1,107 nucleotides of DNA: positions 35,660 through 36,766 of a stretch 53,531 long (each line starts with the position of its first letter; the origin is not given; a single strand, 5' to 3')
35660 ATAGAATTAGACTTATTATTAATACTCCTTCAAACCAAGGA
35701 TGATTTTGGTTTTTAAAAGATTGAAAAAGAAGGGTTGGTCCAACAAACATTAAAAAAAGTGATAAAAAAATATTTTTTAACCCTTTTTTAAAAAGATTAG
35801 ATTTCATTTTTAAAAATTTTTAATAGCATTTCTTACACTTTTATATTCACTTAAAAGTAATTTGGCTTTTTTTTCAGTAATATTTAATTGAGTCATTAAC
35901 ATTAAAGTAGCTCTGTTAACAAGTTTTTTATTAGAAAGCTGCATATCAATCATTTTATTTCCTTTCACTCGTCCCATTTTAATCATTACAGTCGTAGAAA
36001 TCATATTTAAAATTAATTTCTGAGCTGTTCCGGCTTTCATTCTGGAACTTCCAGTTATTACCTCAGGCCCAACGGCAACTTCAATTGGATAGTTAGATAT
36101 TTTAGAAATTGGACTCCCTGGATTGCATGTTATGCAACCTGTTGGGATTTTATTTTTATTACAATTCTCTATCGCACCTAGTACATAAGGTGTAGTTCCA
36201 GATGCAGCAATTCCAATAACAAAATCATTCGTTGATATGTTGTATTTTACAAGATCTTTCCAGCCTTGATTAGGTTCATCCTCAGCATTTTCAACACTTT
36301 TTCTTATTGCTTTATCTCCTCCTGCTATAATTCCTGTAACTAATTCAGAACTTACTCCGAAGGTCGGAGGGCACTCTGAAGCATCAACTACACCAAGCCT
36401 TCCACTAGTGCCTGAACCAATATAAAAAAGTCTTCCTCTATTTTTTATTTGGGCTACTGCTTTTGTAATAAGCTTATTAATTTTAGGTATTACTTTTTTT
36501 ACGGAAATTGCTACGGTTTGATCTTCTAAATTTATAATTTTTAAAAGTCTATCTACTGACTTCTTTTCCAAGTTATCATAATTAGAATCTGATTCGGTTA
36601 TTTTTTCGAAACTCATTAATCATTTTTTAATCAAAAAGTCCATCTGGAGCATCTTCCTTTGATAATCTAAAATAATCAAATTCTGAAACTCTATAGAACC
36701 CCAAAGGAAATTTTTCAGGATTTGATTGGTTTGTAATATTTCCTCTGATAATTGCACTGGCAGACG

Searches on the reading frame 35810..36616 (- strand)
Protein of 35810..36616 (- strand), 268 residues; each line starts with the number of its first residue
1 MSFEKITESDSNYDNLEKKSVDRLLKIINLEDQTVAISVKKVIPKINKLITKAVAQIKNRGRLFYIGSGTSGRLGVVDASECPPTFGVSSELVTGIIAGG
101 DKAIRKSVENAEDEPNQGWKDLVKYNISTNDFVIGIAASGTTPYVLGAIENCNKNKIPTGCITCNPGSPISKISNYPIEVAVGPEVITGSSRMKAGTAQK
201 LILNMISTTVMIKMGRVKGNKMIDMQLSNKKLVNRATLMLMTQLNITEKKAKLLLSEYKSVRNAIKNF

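Call 30: find_encoding_contigs(protein=window:35810-36616:-, flank=10000, max_places=4)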
Protein window:35810-36616:- (268 aa): 8 contigs read that carry it; 4 places shown.
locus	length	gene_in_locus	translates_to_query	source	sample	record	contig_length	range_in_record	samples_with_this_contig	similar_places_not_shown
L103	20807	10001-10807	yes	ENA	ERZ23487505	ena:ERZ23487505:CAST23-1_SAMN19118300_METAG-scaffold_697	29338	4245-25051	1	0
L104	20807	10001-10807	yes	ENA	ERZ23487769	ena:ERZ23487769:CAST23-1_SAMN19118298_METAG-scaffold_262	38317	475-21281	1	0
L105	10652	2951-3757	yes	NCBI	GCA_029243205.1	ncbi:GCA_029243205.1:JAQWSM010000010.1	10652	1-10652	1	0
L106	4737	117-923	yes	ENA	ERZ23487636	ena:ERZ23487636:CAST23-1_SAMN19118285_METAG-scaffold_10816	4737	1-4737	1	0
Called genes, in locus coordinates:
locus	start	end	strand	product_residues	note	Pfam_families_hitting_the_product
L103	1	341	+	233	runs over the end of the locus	-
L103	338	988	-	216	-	-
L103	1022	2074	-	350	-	PF02618:YceG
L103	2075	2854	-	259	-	PF01678:DAP_epimerase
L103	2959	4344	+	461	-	PF00089:Trypsin, PF13365:Trypsin_2, PF00595:PDZ, PF13180:PDZ_2, PF17820:PDZ_6 (faint)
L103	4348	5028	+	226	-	PF01746:tRNA_m1G_MT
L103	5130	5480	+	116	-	PF01245:Ribosomal_L19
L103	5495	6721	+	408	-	PF00180:Iso_dh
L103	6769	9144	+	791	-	PF13620:CarboxypepD_reg, PF13715:CarbopepD_reg_2, PF07715:Plug (weak)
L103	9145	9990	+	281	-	PF14054:DUF4249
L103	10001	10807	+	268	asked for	PF22198:GKRP_SIS_2, PF22645:GKRP_SIS_N, PF01380:SIS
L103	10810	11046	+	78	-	PF19589:DUF6095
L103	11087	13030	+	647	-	PF07973:tRNA_SAD, PF00587:tRNA-synt_2b, PF03129:HGTP_anticodon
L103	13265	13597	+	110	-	PF00707:IF3_C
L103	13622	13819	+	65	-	PF01632:Ribosomal_L35p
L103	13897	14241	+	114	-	PF00453:Ribosomal_L20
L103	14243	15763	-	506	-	PF00772:DnaB, PF03796:DnaB_C, PF13481:AAA_25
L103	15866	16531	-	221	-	PF01039:Carboxyl_trans, PF03255:ACCA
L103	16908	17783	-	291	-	PF00892:EamA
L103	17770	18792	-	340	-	PF03739:LptF_LptG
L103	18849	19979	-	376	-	PF01702:TGT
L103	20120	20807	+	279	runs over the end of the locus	PF00456:Transketolase_N, PF13292:DXP_synthase_N, PF09364:XFP_N (weak), PF00676:E1_dh (weak)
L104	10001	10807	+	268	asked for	PF22198:GKRP_SIS_2, PF22645:GKRP_SIS_N, PF01380:SIS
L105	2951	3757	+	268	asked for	PF22198:GKRP_SIS_2, PF22645:GKRP_SIS_N, PF01380:SIS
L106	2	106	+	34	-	?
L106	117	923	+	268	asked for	PF22198:GKRP_SIS_2, PF22645:GKRP_SIS_N, PF01380:SIS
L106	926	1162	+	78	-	PF19589:DUF6095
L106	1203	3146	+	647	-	PF02824:TGS (faint), PF07973:tRNA_SAD, PF00587:tRNA-synt_2b, PF03129:HGTP_anticodon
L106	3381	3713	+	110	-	PF00707:IF3_C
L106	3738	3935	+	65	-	PF01632:Ribosomal_L35p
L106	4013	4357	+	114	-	PF00453:Ribosomal_L20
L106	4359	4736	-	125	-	?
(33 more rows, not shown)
